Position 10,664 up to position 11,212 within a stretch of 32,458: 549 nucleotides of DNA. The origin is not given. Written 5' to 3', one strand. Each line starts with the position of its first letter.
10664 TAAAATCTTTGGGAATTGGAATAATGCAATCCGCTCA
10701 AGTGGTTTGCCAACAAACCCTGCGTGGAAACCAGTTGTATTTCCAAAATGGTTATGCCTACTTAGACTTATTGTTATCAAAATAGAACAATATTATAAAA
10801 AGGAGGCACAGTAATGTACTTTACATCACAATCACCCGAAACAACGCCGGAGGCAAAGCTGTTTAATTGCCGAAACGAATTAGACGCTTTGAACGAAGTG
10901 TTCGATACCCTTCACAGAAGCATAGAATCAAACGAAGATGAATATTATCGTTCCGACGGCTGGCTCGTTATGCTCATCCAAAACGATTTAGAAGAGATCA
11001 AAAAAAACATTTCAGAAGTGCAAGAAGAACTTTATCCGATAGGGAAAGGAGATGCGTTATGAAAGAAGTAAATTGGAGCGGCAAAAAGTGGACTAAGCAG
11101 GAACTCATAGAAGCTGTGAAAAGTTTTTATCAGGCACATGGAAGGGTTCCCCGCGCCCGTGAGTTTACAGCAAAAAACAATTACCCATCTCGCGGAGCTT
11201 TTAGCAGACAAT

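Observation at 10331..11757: Self-contained AT-rich cassette with nuclease-less homing-endonuclease-repeat proteins and an acidic protein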

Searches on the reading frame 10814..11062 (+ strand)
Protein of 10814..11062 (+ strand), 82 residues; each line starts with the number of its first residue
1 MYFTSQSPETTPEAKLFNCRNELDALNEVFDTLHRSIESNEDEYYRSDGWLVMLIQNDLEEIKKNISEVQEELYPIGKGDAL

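Call 4: search_protein_families(library=pfam, proteins=[window:10814-11062:+], max_evalue=1)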
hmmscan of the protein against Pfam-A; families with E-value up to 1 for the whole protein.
window:10814-11062:+ (82 aa): 3 families
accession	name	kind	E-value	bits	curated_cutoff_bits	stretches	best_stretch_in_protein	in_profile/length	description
PF08987.15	DUF1892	-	0.0047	17.6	27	1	21-69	51-103/109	Protein of unknown function (DUF1892)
PF25541.1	TBCA_PH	-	0.087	13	27.8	1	13-73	25-87/139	PH domain-containing proteins, TBCA domain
PF19176.5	DUF5858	-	0.092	13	27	0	17-35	21-39/61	Family of unknown function (DUF5858)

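Call 5: search_protein_families(library=phrogs, proteins=[window:10814-11062:+], max_evalue=0.1)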
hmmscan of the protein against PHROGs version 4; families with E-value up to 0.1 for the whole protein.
window:10814-11062:+ (82 aa): 3 families
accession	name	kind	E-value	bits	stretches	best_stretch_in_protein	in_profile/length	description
phrog_6248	-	unknown function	0.015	16.4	1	22-74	7-59/81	-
phrog_38016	-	unknown function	0.035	15.7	1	9-67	25-83/93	-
phrog_10314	-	unknown function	0.09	13.8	0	39-65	10-36/55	-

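Call 13: find_encoding_contigs(protein=window:10814-11062:+, flank=10000, max_places=8)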
Protein window:10814-11062:+ (82 aa): 1 contig read that carries it; 1 place shown.
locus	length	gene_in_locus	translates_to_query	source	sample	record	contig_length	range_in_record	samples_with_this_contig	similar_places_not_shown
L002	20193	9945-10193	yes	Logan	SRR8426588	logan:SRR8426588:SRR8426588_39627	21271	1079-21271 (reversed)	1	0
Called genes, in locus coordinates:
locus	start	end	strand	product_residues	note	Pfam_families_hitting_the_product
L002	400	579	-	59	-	-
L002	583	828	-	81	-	-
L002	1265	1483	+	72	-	-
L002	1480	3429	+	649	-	PF02914:DDE_2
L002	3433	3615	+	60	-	-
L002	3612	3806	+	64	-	-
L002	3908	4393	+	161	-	PF06892:Phage_CP76 (weak)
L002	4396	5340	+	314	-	PF13173:AAA_14 (weak), PF13401:AAA_22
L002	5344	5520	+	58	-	-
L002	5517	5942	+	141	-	-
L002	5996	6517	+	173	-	PF07352:Phage_Mu_Gam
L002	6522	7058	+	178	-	-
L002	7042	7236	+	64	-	-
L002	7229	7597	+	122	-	-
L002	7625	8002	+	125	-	-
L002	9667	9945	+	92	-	PF18780:HNH_repeat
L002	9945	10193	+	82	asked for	-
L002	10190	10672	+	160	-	PF18780:HNH_repeat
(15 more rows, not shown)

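Call 16: find_homologous_proteins(query=window:10814-11062:+)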
Query window:10814-11062:+ (82 aa): 2 proteins with E <= 0.001 among 2 candidates.
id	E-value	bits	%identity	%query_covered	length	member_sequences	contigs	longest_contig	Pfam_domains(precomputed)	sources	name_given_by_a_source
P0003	8.7e-48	177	100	100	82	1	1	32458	-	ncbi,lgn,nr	ncbi:MAG: hypothetical protein EPO24_07720 [Bacteroidetes bacterium]|nr:MAG: hypothetical protein EP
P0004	5.6e-30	120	72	100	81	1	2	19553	-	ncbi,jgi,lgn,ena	-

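Call 17: find_encoding_contigs(protein=P0004, flank=10000, max_places=8)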
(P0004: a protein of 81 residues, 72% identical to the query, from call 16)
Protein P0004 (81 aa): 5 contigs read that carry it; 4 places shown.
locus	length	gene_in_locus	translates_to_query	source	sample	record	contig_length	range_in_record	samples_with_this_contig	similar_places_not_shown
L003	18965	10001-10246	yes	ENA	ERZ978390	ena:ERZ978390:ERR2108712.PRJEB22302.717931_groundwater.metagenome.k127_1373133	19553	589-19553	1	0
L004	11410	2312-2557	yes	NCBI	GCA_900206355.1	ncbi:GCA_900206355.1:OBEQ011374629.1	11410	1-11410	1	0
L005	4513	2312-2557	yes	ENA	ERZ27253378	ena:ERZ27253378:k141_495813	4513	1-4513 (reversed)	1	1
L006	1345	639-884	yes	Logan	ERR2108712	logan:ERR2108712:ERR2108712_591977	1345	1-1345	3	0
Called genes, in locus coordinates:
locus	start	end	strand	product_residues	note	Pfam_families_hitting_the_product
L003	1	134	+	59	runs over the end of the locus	-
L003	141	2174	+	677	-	PF02914:DDE_2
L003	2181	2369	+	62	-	-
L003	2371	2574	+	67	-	-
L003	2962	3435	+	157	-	PF06892:Phage_CP76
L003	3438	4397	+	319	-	PF01637:ATPase_2 (weak), PF13245:AAA_19 (weak), PF13401:AAA_22, PF13604:AAA_30 (weak), PF13173:AAA_14 (weak)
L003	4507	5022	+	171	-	-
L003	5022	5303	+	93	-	-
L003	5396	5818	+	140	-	-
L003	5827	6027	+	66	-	PF12843:QSregVF_b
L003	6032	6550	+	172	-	PF07352:Phage_Mu_Gam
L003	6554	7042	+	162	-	-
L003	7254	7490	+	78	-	-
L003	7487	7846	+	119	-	-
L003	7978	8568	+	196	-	-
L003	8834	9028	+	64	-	-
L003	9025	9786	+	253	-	PF04233:Phage_Mu_F (weak)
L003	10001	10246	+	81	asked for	-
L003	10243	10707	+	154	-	PF18780:HNH_repeat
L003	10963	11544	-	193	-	-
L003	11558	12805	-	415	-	PF06074:Portal_Mu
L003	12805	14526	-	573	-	-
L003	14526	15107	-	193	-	-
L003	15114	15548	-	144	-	-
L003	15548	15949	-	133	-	PF07030:Phage_Mu_Gp36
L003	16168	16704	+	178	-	-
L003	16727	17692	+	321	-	-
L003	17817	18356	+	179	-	-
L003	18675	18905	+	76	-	-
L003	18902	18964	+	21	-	?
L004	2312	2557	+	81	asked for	-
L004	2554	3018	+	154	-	PF18780:HNH_repeat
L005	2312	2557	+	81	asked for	-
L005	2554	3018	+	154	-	PF18780:HNH_repeat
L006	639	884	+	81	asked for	-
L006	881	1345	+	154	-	PF18780:HNH_repeat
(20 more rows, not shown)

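Call 28: find_related_loci(query=A2, collection=viral_contigs, flank=6000)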
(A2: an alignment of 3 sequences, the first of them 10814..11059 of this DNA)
Query A2 (82 aa) in viral_contigs; peptide patterns used: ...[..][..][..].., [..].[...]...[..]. (x = any residue, [..] = any of these).
29 stretches matched a pattern; 1 encode a relative of the query (tblastn E <= 1e-3); 1 distinct loci.
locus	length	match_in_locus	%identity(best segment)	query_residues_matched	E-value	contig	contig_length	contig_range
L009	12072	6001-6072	59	14-42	2e-5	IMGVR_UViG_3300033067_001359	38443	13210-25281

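Call 45: search_solved_structures(query=window:10814-11059:+, max_evalue=10)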
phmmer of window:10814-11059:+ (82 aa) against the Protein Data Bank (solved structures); distinct sequences matched with E-value up to 10: 15.
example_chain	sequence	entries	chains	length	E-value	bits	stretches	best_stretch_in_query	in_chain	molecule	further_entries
1n6z_A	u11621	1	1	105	0.15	15.7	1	18-72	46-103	Hypothetical 12.3 kDa protein in ZDS2-URA5 intergenic region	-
7y9n_A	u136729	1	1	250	0.23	15.1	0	14-38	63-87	Spike protein S2',5HB-H2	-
1gl2_D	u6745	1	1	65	0.58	13.8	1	20-55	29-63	SYNTAXIN 8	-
6hm8_B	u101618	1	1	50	0.74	13.5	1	30-67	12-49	Genome polyprotein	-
6hln_B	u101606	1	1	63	0.87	13.3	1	29-67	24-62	Genome polyprotein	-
3omw_A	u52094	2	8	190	0.91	13.2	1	29-64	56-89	CG14216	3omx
3p9y_A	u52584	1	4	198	0.93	13.2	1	29-64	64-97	CG14216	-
4imi_B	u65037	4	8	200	0.95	13.2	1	29-64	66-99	CG14216 | LD40846p | Ssu72 ortholog, LD40846p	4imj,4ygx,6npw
3fdf_A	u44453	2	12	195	0.96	13.1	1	29-64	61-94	FR253 | Serine phosphatase of RNA polymerase II CTD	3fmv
1mdy_B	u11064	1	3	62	0.99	13.1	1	16-43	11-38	PROTEIN (MYOD BHLH DOMAIN)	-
5mj3_C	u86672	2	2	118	1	13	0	58-77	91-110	ALPHABODY MA12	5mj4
1mdy_A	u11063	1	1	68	1.1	13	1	15-43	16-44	PROTEIN (MYOD BHLH DOMAIN)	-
7eqh_A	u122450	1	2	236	1.3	12.7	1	34-68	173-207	Heme oxygenase 1, chloroplastic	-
5noa_A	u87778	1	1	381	1.4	12.6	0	33-64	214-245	Family 88 glycosyl hydrolase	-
3hyl_A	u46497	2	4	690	1.7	12.4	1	32-70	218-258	Transketolase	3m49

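Call 58: search_protein_representatives(alignment_id=A7)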
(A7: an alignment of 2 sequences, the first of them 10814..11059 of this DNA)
Query: 2 sequences, 82 profile positions. Proteins with E-value up to 0.001 (for the whole library): 12; up to 1e-10: 3; up to 1e-30: 1. The best 12 are listed.
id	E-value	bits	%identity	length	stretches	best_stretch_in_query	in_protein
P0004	4.4e-49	180.3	-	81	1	1-82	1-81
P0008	2.5e-20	88.2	-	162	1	1-75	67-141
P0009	1.8e-19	85.5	-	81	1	1-75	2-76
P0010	1.3e-10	57.1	-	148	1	9-74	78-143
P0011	6.1e-10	54.9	-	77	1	7-70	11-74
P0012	4.2e-09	52.2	-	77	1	12-72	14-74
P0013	2.4e-08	49.8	-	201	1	14-76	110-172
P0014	7.3e-07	45.0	-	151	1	1-75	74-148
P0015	3.7e-06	42.7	-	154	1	12-70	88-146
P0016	1.6e-05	40.7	-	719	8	49-71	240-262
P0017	3.5e-05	39.6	-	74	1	1-73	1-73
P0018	9.9e-05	38.2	-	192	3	15-55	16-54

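Call 63: find_encoding_contigs(protein=P0008, flank=6000, max_places=4)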
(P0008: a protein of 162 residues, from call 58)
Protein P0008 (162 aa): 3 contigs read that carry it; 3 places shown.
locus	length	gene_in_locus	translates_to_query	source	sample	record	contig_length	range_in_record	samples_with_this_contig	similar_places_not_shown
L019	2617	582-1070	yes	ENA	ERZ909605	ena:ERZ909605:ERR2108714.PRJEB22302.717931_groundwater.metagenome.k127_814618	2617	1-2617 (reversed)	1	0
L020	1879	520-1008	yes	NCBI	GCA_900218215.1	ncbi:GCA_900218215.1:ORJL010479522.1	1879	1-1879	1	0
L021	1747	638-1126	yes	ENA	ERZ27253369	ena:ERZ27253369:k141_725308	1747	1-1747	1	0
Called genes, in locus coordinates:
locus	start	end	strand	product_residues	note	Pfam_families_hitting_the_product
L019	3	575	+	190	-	?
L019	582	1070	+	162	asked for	-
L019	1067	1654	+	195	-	PF02498:Bro-N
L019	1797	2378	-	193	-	-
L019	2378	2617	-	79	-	?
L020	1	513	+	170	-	?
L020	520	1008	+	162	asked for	-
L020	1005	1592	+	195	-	PF02498:Bro-N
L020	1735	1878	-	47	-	?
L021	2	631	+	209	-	?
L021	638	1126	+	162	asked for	-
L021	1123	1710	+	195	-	PF02498:Bro-N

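Call 64: list_cluster_members(proteins=[P0008, P0009, P0010, P0011, P0012, P0013, P0014, P0015, P0017])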
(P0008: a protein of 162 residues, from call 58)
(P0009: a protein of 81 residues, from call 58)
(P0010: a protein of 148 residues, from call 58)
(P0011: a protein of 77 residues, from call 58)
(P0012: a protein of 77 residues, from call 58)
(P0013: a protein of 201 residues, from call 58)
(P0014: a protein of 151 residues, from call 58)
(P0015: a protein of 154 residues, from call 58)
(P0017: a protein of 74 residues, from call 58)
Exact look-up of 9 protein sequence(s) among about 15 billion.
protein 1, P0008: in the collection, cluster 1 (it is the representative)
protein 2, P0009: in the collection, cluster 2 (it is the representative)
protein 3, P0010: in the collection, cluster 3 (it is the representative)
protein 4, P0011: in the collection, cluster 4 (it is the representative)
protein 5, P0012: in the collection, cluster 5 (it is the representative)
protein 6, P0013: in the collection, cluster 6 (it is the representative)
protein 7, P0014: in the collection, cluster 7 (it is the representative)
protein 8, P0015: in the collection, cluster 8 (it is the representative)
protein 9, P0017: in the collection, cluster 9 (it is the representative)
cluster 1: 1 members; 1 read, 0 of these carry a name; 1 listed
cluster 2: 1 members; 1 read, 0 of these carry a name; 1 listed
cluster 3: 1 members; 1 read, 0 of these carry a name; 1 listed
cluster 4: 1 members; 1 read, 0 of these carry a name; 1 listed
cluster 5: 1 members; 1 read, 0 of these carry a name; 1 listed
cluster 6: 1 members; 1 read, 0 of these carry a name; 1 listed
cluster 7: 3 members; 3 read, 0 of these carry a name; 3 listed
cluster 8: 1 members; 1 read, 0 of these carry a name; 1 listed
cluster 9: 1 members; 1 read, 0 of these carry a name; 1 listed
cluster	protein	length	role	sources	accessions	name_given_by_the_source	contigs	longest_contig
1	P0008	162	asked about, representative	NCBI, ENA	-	-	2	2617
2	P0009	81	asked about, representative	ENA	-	-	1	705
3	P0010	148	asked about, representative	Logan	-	-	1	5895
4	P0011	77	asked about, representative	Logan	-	-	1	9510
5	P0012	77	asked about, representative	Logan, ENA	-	-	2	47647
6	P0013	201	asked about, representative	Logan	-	-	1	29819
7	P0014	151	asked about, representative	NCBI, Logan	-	-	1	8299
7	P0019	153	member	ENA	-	-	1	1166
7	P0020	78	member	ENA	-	-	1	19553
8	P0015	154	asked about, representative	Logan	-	-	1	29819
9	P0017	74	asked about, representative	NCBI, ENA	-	-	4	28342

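Call 68: find_encoding_contigs(protein=P0013, flank=10000, max_places=2)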
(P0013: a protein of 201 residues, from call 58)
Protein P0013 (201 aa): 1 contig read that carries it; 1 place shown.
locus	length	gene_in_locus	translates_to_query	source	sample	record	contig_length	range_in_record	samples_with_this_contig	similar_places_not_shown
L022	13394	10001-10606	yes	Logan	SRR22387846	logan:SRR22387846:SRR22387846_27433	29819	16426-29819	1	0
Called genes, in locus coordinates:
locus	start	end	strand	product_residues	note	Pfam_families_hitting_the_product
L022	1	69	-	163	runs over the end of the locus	-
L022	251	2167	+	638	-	PF02914:DDE_2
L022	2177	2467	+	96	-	-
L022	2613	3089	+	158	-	PF06892:Phage_CP76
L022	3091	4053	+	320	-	PF13401:AAA_22, PF00004:AAA (weak)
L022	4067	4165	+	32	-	-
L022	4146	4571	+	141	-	-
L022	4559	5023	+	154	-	-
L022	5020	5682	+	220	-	PF18780:HNH_repeat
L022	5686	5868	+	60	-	-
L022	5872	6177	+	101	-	-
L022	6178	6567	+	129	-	-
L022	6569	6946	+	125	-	-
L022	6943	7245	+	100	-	-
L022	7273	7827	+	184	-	PF07352:Phage_Mu_Gam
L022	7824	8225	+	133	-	-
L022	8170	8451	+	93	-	-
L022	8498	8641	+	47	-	-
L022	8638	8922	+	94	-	-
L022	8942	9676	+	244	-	PF04233:Phage_Mu_F (weak)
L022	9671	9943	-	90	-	-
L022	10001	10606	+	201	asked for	-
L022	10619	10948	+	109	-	-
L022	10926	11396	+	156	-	-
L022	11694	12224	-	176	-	-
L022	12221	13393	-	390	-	?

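Call 69: find_encoding_contigs(protein=P0012, flank=10000, max_places=2)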
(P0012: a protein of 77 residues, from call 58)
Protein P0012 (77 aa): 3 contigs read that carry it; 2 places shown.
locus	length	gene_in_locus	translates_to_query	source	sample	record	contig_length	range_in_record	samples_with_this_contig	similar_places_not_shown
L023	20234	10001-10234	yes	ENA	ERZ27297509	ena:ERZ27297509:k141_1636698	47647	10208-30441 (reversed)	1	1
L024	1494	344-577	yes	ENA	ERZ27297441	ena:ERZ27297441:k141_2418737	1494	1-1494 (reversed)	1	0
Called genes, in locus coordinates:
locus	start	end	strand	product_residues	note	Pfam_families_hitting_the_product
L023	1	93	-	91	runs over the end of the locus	-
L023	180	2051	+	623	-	PF00665:rve (faint)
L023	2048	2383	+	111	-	-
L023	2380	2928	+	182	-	-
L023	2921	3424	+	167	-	-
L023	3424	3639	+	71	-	-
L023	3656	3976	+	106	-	-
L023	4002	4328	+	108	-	-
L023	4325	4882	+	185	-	PF07352:Phage_Mu_Gam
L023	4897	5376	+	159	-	-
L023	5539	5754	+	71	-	-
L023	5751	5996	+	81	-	-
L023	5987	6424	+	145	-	-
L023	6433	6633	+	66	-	PF14090:HTH_39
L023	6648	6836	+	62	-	-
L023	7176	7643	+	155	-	PF00847:AP2 (weak)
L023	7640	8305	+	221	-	-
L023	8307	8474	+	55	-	-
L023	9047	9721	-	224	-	-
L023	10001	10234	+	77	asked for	-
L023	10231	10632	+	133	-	-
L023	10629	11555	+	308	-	-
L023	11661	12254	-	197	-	-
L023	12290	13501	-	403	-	PF06074:Portal_Mu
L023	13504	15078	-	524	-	-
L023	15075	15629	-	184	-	-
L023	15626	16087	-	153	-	-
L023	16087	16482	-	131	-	-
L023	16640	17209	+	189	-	-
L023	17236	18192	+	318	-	-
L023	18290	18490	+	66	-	-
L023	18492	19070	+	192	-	PF05838:Glyco_hydro_108, PF09374:PG_binding_3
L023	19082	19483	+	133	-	-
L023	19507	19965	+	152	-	-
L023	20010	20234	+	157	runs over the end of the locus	-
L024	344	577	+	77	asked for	-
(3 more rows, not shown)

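Call 70: find_encoding_contigs(protein=P0017, flank=10000, max_places=2)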
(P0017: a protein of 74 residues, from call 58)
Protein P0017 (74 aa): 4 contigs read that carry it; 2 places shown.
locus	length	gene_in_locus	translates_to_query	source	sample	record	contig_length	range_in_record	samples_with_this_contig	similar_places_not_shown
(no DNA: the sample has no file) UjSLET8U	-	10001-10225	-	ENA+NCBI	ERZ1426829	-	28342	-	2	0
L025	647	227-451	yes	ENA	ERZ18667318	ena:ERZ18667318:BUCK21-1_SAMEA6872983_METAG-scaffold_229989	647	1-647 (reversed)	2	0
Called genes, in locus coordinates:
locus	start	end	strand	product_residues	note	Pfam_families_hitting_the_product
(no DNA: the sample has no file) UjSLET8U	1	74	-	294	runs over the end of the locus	-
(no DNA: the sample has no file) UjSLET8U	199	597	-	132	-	-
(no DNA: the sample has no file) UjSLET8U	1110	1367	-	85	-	-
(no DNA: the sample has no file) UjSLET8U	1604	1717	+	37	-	-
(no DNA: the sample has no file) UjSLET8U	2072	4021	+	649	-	PF00665:rve (weak), PF02914:DDE_2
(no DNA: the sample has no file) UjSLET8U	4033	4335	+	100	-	-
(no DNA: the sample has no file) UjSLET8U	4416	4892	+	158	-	PF06892:Phage_CP76 (weak)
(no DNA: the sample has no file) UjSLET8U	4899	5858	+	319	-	PF13191:AAA_16 (weak), PF13401:AAA_22, PF09848:SLFN-g3_helicase (weak), PF13173:AAA_14 (weak)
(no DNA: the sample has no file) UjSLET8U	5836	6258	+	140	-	PF03448:MgtE_N (faint)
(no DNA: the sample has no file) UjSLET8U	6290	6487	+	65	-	-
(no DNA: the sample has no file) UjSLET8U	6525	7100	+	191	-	PF07352:Phage_Mu_Gam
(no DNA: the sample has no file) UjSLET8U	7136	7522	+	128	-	-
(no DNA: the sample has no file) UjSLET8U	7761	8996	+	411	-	PF04233:Phage_Mu_F (faint)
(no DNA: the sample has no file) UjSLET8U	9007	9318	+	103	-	-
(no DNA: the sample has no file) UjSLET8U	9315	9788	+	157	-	-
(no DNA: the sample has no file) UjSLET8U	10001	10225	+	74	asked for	-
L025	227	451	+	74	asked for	-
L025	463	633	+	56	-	PF04218:CENP-B_N (faint)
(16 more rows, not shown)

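Call 76: search_protein_families(library=pfam, proteins=[L003:7487-7846:+, L019:1067-1654:+, L022:5020-5682:+, L022:10619-10948:+, L022:10926-11396:+, L023:10231-10632:+, L023:10629-11555:+, L025:463-633:+], max_evalue=0.1)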
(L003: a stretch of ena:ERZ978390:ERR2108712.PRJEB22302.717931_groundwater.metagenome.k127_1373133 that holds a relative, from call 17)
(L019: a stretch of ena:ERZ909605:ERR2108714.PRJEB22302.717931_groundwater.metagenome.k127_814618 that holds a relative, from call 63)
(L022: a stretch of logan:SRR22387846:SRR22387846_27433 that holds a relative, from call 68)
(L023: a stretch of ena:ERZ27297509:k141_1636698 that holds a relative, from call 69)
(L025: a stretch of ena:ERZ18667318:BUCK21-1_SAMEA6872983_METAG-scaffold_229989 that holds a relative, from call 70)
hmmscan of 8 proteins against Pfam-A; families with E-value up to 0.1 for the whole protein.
L003:7487-7846:+ (119 aa): 0 families

L019:1067-1654:+ (195 aa): 1 family
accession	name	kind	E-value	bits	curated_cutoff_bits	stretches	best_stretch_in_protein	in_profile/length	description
PF02498.22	Bro-N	-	9e-11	42.7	25.6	1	17-96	6-89/96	BRO family, N-terminal domain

L022:5020-5682:+ (220 aa): 3 families
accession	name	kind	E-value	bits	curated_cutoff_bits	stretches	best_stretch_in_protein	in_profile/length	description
PF18780.6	HNH_repeat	-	9.6e-35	119.2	26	3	65-117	1-53/54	Homing endonuclease associated repeat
PF04358.19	DsrC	-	0.0082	17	24.9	0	99-160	12-72/107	DsrC like protein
PF05119.17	Terminase_4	-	0.055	14.3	24.7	0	97-149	50-87/98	Phage terminase, small subunit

L022:10619-10948:+ (109 aa): 2 families
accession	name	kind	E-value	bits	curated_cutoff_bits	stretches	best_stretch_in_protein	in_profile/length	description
PF14471.11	DUF4428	-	0.033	14.5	27.8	1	45-59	21-35/51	Domain of unknown function (DUF4428)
PF24734.1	DUF7685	-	0.07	13.5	27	0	34-53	15-34/43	Domain of unknown function (DUF7685)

L022:10926-11396:+ (156 aa): 1 family
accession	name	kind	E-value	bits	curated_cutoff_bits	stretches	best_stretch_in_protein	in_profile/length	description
PF25356.1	PH_trem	-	0.021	15.1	24.6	1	100-154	4-58/131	Trematode PH-like domain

L023:10231-10632:+ (133 aa): 0 families

L023:10629-11555:+ (308 aa): 1 family
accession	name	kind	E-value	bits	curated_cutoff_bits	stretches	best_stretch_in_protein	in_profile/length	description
PF19668.4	DUF6171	-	0.031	15.1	27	1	17-54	19-55/80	Family of unknown function (DUF6171)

L025:463-633:+ (56 aa): 11 families
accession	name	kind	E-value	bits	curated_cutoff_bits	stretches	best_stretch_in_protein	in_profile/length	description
PF04218.19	CENP-B_N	-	1.9e-05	24.6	21.2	1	10-44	15-47/53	CENP-B N-terminal DNA-binding domain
PF01381.28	HTH_3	-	5e-05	23.7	23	1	21-46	11-36/55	Helix-turn-helix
PF13412.12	HTH_24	-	0.00036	20.5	21.9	1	11-41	9-39/48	Winged helix-turn-helix DNA-binding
PF01022.26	HTH_5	-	0.0099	16.2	22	1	7-37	4-33/47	Bacterial regulatory protein, arsR family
PF13443.12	HTH_26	-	0.023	15.4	22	1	21-43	12-34/63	Cro/C1-type HTH DNA-binding domain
PF13560.12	HTH_31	-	0.041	14.6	27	1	21-45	16-40/64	Helix-turn-helix domain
PF01047.28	MarR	-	0.053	13.8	24.6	1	14-39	12-37/59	MarR family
PF12976.13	DUF3860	-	0.06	13.8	27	1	1-28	1-28/93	Domain of Unknown Function with PDB structure (DUF3860)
PF13518.12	HTH_28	-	0.067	13.7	25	1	20-41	13-34/52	Helix-turn-helix domain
PF04967.18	HTH_10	-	0.067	13.5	23.1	1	21-40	25-44/53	HTH DNA binding domain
PF24718.1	HTH_73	-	0.091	13.1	27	1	9-42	28-61/71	HTH-like domain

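Call 92: predict_structure(alignment_id=A11)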
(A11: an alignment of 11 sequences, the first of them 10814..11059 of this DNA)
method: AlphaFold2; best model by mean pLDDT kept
length: 82 residues; sequences in the alignment: 11
mean_pLDDT: 75.5   pTM: 0.57
mean pLDDT of the five models: 75.5, 73.2, 73.0, 72.4, 69.9
residues with pLDDT >= 90: 1; 70-90: 56; 50-70: 17; < 50: 8
segments of 3 or more residues with pLDDT < 50: 1-3, 79-82
pLDDT, mean of each block of 10 residues (from residue 1): 53 84 87 79 66 86 88 67 47
secondary structure, 60 per line:
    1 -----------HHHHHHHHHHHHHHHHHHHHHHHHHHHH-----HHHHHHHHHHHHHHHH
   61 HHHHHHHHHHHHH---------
elements in order: H12-39 H45-73
